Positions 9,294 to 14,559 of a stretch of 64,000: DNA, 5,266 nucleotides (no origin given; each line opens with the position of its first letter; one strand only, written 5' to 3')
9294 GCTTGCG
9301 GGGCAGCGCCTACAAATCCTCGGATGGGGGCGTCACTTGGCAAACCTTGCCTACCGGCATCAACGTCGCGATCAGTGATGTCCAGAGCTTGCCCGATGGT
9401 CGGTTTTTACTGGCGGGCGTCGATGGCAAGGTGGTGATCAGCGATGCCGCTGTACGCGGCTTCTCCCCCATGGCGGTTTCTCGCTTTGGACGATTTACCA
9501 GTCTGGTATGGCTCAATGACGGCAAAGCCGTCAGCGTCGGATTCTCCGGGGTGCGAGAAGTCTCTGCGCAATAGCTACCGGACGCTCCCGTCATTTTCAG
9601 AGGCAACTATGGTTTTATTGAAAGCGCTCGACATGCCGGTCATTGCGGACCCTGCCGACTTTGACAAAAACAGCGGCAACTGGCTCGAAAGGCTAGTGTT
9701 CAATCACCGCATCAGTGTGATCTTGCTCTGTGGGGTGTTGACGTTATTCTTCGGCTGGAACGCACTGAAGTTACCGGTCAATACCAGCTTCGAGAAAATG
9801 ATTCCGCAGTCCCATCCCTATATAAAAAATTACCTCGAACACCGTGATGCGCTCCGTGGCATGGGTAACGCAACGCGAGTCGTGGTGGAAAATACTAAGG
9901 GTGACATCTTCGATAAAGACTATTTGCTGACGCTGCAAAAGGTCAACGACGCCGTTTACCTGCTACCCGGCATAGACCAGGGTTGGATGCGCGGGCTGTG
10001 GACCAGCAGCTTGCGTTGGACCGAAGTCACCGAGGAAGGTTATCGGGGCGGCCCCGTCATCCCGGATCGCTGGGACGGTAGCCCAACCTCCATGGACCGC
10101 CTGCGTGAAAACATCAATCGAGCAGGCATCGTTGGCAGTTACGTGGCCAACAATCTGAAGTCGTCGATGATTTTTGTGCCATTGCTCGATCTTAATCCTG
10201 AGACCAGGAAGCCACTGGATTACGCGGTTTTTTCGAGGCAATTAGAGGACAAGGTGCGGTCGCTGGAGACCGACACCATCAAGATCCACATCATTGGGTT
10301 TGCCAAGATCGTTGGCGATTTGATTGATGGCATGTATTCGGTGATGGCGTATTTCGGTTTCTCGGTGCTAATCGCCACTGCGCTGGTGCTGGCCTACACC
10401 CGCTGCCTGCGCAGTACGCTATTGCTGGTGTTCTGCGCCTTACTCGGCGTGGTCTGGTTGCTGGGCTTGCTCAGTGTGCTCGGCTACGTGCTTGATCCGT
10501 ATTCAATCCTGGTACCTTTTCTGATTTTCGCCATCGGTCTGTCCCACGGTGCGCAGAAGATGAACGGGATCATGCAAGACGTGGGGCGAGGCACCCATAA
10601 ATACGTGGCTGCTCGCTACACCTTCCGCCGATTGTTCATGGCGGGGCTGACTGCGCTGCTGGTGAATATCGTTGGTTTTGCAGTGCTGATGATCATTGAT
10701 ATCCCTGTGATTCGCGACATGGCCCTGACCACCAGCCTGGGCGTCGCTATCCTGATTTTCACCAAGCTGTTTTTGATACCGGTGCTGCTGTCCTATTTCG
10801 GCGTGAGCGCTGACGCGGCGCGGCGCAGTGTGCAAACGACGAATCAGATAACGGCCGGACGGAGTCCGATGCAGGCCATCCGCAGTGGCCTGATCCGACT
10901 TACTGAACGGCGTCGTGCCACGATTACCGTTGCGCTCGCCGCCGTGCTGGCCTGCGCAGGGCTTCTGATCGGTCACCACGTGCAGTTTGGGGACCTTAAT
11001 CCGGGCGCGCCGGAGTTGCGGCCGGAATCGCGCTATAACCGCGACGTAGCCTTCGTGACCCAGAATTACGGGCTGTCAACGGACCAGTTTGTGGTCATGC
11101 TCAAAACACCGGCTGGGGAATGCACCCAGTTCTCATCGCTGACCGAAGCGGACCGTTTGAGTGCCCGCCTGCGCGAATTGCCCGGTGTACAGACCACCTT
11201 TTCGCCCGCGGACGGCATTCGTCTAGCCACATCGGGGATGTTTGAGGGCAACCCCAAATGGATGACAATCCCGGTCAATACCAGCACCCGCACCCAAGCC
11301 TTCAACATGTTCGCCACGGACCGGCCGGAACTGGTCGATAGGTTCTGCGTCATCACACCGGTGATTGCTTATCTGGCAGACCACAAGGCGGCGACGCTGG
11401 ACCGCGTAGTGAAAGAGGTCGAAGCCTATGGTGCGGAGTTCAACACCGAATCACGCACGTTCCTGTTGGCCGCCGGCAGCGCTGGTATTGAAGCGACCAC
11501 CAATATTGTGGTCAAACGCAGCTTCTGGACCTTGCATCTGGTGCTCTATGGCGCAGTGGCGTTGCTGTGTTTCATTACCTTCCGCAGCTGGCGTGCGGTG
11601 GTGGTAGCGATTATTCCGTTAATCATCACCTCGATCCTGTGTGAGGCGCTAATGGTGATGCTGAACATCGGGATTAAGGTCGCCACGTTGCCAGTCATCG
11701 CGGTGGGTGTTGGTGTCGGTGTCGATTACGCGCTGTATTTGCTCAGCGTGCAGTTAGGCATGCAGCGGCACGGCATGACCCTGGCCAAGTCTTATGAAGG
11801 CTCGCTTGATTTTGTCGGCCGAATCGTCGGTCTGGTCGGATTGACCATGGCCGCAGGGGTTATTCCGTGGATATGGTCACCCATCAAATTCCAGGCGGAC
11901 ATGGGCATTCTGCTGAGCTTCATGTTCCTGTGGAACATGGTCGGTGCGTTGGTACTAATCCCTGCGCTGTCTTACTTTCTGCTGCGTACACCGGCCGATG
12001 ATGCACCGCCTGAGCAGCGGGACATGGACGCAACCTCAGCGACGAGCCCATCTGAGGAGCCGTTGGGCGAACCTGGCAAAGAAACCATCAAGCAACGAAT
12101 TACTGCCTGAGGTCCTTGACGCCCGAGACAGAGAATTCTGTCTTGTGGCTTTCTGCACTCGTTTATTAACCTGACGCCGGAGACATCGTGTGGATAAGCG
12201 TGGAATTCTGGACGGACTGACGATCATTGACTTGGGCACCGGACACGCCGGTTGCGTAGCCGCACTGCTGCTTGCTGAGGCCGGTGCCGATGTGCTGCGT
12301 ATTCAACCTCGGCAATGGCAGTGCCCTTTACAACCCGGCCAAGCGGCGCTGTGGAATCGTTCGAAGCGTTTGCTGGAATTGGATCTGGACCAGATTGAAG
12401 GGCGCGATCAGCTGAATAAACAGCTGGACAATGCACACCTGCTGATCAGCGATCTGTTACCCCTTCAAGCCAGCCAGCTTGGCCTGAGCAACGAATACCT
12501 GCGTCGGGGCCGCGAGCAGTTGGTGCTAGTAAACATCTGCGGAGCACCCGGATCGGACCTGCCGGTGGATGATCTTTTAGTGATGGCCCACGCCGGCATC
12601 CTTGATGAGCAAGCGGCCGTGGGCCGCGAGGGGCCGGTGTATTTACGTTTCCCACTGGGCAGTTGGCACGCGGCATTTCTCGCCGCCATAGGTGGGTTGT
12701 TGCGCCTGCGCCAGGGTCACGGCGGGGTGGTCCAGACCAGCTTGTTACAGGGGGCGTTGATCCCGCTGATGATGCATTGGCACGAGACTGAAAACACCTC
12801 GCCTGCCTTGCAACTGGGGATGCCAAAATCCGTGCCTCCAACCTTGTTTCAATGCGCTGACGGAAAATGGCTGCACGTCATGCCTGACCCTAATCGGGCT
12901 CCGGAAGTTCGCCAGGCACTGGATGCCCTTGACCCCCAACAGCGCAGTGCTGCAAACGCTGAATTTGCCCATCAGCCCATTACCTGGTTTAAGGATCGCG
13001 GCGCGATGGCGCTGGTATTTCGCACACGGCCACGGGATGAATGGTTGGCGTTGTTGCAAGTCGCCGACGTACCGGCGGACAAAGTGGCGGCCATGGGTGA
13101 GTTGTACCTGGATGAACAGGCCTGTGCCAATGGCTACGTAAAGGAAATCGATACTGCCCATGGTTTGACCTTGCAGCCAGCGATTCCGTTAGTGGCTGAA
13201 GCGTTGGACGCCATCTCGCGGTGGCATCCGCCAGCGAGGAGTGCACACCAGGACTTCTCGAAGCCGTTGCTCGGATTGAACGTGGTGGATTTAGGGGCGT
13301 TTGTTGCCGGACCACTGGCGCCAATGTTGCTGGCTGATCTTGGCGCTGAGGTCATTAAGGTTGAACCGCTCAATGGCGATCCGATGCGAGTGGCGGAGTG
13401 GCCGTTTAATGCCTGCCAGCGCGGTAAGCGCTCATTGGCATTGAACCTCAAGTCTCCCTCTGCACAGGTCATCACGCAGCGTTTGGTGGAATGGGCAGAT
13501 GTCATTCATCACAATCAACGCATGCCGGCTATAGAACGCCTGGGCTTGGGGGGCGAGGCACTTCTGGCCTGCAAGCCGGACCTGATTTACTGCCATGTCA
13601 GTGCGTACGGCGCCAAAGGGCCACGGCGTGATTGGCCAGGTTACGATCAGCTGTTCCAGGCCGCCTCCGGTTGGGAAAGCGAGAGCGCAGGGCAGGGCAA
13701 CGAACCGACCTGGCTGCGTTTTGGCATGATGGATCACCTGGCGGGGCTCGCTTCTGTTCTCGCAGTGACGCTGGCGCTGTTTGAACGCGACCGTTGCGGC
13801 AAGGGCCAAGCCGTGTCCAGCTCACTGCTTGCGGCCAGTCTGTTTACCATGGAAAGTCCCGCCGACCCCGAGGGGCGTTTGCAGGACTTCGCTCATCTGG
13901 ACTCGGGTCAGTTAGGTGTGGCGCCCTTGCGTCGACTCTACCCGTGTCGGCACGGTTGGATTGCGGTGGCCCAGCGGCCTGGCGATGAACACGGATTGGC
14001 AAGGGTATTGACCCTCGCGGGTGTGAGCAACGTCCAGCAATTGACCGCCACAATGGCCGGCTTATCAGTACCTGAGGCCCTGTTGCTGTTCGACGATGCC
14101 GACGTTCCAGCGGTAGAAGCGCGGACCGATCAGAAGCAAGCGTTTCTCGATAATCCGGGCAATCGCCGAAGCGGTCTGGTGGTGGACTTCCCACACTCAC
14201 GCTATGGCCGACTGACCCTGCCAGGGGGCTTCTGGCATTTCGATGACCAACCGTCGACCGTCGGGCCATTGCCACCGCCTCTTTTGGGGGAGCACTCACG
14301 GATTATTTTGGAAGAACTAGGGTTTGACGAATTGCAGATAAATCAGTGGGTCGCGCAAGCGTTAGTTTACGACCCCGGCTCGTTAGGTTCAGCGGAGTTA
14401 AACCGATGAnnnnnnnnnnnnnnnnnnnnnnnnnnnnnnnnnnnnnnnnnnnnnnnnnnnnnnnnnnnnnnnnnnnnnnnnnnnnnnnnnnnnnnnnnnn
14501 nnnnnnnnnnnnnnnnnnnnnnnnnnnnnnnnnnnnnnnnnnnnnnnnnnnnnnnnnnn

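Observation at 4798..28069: Five-site regulon defined by a 21-bp palindrome, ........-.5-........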

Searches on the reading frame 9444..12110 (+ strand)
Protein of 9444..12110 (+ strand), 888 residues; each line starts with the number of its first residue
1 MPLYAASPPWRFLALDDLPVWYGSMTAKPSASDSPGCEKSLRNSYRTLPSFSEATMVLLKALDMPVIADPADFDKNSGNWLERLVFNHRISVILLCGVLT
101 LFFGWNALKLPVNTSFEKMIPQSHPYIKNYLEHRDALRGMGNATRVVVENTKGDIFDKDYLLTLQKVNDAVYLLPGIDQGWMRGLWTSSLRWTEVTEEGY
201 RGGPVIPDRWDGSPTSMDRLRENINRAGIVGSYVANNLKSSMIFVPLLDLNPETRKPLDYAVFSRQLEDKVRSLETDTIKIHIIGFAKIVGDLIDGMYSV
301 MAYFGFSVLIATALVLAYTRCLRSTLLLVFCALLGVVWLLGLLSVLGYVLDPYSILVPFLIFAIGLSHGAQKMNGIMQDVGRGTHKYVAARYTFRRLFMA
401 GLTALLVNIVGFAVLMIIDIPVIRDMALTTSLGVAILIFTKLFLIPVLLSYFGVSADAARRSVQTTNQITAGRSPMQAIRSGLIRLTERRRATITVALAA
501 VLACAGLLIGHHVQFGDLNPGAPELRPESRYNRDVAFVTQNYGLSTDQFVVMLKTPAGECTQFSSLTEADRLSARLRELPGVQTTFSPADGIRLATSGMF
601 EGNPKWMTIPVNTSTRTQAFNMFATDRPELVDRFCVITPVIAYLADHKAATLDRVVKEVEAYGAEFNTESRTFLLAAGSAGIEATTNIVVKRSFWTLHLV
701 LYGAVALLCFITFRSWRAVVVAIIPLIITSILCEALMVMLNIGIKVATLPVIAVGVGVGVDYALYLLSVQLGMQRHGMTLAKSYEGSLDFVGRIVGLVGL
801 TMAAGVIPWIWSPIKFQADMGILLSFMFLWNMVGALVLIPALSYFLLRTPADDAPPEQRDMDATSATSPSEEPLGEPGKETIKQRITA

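Call 4: search_protein_families(library=pfam, proteins=[window:9444-12110:+])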
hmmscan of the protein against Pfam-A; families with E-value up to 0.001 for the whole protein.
window:9444-12110:+ (888 aa): 1 family
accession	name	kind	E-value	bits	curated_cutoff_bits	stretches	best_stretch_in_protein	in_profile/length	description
PF03176.21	MMPL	-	1.3e-11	44.5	20.5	2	670-846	121-302/333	MMPL family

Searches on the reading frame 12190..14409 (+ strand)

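Call 4: search_protein_families(library=pfam, proteins=[window:12190-14409:+])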
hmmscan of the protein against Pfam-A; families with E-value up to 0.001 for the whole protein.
window:12190-14409:+ (739 aa): 1 family
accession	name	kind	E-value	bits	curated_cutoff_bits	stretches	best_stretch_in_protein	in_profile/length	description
PF02515.22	CoA_transf_3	-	9e-121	403.9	23.3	2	360-703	1-366/366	CoA-transferase family III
